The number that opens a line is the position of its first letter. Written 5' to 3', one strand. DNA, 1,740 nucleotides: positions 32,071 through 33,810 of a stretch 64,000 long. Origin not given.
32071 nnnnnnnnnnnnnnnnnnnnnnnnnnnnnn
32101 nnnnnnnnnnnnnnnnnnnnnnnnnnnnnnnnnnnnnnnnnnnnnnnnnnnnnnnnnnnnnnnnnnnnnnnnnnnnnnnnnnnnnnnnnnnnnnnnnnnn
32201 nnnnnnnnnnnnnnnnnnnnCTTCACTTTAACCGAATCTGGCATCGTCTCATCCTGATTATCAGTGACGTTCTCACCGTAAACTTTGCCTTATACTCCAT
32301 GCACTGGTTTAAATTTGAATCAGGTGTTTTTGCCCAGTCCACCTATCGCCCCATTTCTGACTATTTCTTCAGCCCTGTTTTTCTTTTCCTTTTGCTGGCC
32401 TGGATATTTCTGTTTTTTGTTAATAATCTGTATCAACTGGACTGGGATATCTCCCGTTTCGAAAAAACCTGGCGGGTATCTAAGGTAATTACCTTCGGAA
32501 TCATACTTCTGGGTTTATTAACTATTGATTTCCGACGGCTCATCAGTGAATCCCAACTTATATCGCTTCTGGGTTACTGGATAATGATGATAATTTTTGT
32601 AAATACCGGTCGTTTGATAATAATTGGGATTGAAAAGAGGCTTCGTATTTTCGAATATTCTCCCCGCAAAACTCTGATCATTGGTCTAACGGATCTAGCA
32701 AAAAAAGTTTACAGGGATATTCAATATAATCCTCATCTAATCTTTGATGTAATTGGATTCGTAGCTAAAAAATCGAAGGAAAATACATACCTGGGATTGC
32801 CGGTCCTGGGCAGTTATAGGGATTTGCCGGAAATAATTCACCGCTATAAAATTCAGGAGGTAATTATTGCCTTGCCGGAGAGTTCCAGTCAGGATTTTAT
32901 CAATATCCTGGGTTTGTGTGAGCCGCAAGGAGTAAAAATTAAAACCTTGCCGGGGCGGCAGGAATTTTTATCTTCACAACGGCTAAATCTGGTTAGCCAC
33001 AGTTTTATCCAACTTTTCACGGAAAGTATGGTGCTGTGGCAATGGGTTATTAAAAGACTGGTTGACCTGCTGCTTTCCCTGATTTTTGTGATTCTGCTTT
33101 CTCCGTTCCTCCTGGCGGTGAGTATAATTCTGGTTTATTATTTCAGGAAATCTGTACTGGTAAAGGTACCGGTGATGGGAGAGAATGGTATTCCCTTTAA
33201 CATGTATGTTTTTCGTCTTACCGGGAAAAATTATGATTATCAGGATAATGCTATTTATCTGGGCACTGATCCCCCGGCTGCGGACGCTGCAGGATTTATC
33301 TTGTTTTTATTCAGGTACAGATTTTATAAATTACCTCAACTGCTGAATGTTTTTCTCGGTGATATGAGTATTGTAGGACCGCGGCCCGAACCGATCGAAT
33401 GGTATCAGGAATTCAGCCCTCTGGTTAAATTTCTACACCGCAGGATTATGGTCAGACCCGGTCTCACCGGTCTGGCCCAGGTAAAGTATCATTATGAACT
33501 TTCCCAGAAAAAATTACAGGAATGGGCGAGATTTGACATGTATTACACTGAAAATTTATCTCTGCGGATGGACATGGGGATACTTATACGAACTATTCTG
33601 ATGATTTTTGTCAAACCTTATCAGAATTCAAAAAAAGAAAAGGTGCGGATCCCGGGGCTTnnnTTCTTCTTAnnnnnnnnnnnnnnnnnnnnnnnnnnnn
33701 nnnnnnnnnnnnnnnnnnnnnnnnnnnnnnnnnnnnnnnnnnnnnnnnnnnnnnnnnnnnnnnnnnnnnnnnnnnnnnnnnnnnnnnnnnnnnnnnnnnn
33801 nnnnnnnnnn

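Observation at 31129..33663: One polypeptide joins a WecA/MraY-type PNPT to a complete WbaP-type PGT scaffold whose catalytic Asp-Glu dyad is replaced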

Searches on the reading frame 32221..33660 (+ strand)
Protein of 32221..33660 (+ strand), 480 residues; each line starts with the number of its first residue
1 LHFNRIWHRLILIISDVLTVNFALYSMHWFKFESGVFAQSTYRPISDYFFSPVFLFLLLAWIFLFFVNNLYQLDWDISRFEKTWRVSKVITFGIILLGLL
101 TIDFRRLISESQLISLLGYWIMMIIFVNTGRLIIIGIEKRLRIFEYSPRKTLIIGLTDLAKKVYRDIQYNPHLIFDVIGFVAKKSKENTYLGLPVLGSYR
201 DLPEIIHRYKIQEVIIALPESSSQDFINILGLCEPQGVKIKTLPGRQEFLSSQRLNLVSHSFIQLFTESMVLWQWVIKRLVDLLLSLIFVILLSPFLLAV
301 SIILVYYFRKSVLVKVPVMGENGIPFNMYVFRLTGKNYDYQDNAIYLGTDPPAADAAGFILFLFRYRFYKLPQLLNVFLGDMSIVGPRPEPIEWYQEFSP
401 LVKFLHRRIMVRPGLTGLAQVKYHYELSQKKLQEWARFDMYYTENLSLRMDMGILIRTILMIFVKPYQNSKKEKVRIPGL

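Call 49: find_homologous_proteins(query=window:32221-33660:+, max_evalue=1e-20)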
Query window:32221-33660:+ (480 aa): 2630 proteins with E <= 1e-20 among 8000 candidates; the best 120 are listed.
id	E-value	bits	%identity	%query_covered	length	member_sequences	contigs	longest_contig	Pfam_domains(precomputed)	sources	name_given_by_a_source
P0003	2.2e-225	767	67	99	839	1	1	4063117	PF13727.13,PF00953.27,PF02397.23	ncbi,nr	ncbi:MAG: sugar transferase [bacterium]|nr:MAG: sugar transferase [bacterium]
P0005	3.9e-221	753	66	99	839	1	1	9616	PF13727.13,PF00953.27,PF02397.23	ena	-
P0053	2.2e-218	744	65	99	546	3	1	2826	PF13727.13,PF02397.23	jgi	jgi:lipopolysaccharide/colanic/teichoic acid biosynthesis glycosyltransferase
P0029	6.6e-216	736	66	99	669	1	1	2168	PF13727.13,PF00953.27,PF02397.23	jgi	jgi:lipopolysaccharide/colanic/teichoic acid biosynthesis glycosyltransferase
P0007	8.5e-216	736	65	99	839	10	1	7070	PF13727.13,PF00953.27,PF02397.23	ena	-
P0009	3.0e-213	727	65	99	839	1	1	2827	PF13727.13,PF00953.27,PF02397.23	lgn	-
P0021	1.5e-183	629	60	94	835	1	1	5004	PF13727.13,PF00953.27,PF02397.23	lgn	-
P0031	7.8e-182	624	58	99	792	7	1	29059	PF13727.13,PF00953.27,PF02397.23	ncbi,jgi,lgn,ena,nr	ncbi:hypothetical protein B1H10_01685 [candidate division KSB1 bacterium 4484_188]|nr:MAG: hypotheti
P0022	2.8e-178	612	56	97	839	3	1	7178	PF13727.13,PF00953.27,PF02397.23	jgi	-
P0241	2.1e-174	599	59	91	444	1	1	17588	PF13727.13,PF02397.23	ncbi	ncbi:MAG: sugar transferase, partial [Calditrichia bacterium]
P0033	3.9e-166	572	53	97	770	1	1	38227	PF13727.13,PF00953.27,PF02397.23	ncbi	ncbi:MAG: hypothetical protein Kow0042_08140 [Calditrichia bacterium]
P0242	8.6e-165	567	57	84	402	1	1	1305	PF13727.13,PF02397.23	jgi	jgi:lipopolysaccharide/colanic/teichoic acid biosynthesis glycosyltransferase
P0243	4.7e-157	542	67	72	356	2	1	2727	PF13727.13,PF02397.23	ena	-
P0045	2.8e-154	533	49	98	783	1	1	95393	PF13727.13,PF00953.27,PF02397.23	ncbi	ncbi:MAG: hypothetical protein Kow0037_20620 [Calditrichia bacterium]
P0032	4.5e-149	516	51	94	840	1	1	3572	PF13727.13,PF00953.27,PF02397.23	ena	-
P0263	3.4e-66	242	32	96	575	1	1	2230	PF13727.13,PF02397.23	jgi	jgi:exopolysaccharide biosynthesis polyprenyl glycosylphosphotransferase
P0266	2.5e-64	236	30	96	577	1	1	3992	PF13727.13,PF02397.23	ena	-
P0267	9.0e-64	234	33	84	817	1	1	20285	PF13727.13,PF02397.23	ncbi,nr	ncbi:MAG: exopolysaccharide biosynthesis polyprenyl glycosylphosphotransferase [Candidatus Marinimic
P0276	7.6e-58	215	31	84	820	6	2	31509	PF13727.13,PF00953.27,PF02397.23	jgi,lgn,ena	-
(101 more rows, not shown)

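Call 51: search_protein_families(library=pfam, proteins=[P0276, P0267, P0263, P0266], max_evalue=0.01)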
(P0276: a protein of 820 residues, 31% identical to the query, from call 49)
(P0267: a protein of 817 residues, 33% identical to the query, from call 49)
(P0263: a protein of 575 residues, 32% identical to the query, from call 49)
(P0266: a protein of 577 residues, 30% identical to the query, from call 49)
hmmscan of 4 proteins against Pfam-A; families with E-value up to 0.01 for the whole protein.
P0276 (820 aa): 3 families
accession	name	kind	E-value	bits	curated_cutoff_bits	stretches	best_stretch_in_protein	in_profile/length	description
PF02397.22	Bac_transf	-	1.5e-69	233.6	27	1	631-813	1-178/179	Bacterial sugar transferase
PF13727.12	CoA_binding_3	-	8e-17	62.2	25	1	419-596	3-175/175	CoA-binding domain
PF00953.26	Glycos_transf_4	-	1.6e-06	28.6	27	1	93-224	25-158/160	Glycosyl transferase family 4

P0267 (817 aa): 3 families
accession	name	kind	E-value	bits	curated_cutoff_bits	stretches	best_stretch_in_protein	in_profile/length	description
PF02397.22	Bac_transf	-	3.4e-69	232.4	27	1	627-810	1-178/179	Bacterial sugar transferase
PF13727.12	CoA_binding_3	-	3.3e-17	63.5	25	1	438-592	30-175/175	CoA-binding domain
PF00953.26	Glycos_transf_4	-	6.3e-05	23.5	27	1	88-220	24-158/160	Glycosyl transferase family 4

P0263 (575 aa): 2 families
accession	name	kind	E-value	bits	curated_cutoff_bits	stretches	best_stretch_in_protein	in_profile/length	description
PF02397.22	Bac_transf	-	1.5e-70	236.8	27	1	383-566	1-178/179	Bacterial sugar transferase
PF13727.12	CoA_binding_3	-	1.9e-21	77.3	25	1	171-348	4-175/175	CoA-binding domain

P0266 (577 aa): 3 families
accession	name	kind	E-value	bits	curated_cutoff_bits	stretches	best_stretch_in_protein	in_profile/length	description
PF02397.22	Bac_transf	-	3.6e-70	235.6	27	1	385-567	1-177/179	Bacterial sugar transferase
PF13727.12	CoA_binding_3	-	2.2e-19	70.6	25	1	173-350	4-175/175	CoA-binding domain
PF02629.25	CoA_binding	-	0.0086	17.2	22.3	0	252-322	4-69/97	CoA binding domain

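Call 54: find_encoding_contigs(protein=P0276, flank=10000, max_places=3)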
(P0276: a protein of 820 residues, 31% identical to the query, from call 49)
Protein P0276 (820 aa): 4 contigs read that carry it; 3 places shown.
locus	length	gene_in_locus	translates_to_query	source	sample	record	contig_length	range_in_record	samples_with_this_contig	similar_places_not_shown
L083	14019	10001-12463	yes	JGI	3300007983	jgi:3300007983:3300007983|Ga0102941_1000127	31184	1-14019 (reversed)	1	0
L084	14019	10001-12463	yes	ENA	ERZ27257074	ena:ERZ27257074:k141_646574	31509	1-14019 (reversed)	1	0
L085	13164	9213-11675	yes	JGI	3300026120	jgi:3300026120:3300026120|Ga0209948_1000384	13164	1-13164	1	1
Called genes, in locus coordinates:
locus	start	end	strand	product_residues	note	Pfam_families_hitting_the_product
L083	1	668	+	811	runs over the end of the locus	PF00072:Response_reg, PF13185:GAF_2 (faint), PF08448:PAS_4 (weak), PF13188:PAS_8 (weak), PF13426:PAS_9, PF00512:HisKA, PF02518:HATPase_c, PF00072:Response_reg, +2 more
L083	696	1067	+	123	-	PF00072:Response_reg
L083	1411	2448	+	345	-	PF04321:RmlD_sub_bind, PF01073:3Beta_HSD, PF01370:Epimerase, PF02719:Polysacc_synt_2, PF07993:NAD_binding_4 (faint), PF16363:GDP_Man_Dehyd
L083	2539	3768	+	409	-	PF02563:Poly_export, PF10531:SLBB (weak), PF22461:SLBB_2 (faint)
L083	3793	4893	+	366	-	PF02706:Wzz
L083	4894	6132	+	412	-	-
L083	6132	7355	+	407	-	PF01943:Polysacc_synt, PF13440:Polysacc_synt_3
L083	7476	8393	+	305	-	PF00685:Sulfotransfer_1, PF13469:Sulfotransfer_3 (faint)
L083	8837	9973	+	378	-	PF13477:Glyco_trans_4_2, PF00534:Glycos_transf_1, PF13692:Glyco_trans_1_4, PF13524:Glyco_trans_1_2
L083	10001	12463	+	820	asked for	PF00953:Glycos_transf_4 (weak), PF13727:CoA_binding_3, PF02397:Bac_transf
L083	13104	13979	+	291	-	PF00581:Rhodanese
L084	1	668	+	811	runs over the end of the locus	PF00072:Response_reg, PF13185:GAF_2 (faint), PF08448:PAS_4 (weak), PF13188:PAS_8 (weak), PF13426:PAS_9, PF00512:HisKA, PF02518:HATPase_c, PF00072:Response_reg, +2 more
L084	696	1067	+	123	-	PF00072:Response_reg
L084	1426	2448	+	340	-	PF01073:3Beta_HSD, PF01370:Epimerase, PF02719:Polysacc_synt_2, PF04321:RmlD_sub_bind, PF07993:NAD_binding_4 (faint), PF16363:GDP_Man_Dehyd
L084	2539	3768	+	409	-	PF02563:Poly_export, PF10531:SLBB (weak), PF22461:SLBB_2 (faint)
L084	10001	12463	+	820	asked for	PF00953:Glycos_transf_4 (weak), PF13727:CoA_binding_3, PF02397:Bac_transf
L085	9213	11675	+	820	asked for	PF00953:Glycos_transf_4 (weak), PF13727:CoA_binding_3, PF02397:Bac_transf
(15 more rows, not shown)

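Call 55: find_encoding_contigs(protein=P0267, flank=10000, max_places=2)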
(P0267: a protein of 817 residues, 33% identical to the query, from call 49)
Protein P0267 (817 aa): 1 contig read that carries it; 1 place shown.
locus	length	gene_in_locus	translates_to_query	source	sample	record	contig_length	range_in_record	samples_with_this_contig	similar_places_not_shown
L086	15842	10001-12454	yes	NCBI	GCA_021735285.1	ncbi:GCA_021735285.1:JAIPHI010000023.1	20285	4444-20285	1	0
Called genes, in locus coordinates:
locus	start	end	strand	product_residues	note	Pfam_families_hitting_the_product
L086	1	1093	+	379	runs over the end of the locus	PF17746:SfsA_N, PF03749:SfsA, PF01986:DUF123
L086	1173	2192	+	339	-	PF01073:3Beta_HSD, PF01370:Epimerase, PF02719:Polysacc_synt_2, PF04321:RmlD_sub_bind, PF07993:NAD_binding_4 (weak), PF16363:GDP_Man_Dehyd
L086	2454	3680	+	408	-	PF02563:Poly_export (weak), PF10531:SLBB (faint), PF22461:SLBB_2 (faint)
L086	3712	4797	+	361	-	PF02706:Wzz, PF28175:T4SS_LegC2C7 (weak)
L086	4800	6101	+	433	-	PF04932:Wzy_C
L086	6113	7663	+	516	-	PF01943:Polysacc_synt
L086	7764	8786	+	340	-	PF00685:Sulfotransfer_1, PF13469:Sulfotransfer_3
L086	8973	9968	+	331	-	PF00535:Glycos_transf_2, PF13641:Glyco_tranf_2_3, PF13506:Glyco_transf_21 (weak), PF13632:Glyco_trans_2_3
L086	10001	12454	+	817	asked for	PF13727:CoA_binding_3, PF02397:Bac_transf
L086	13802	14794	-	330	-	PF00534:Glycos_transf_1 (weak), PF13692:Glyco_trans_1_4 (weak)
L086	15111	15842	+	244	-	?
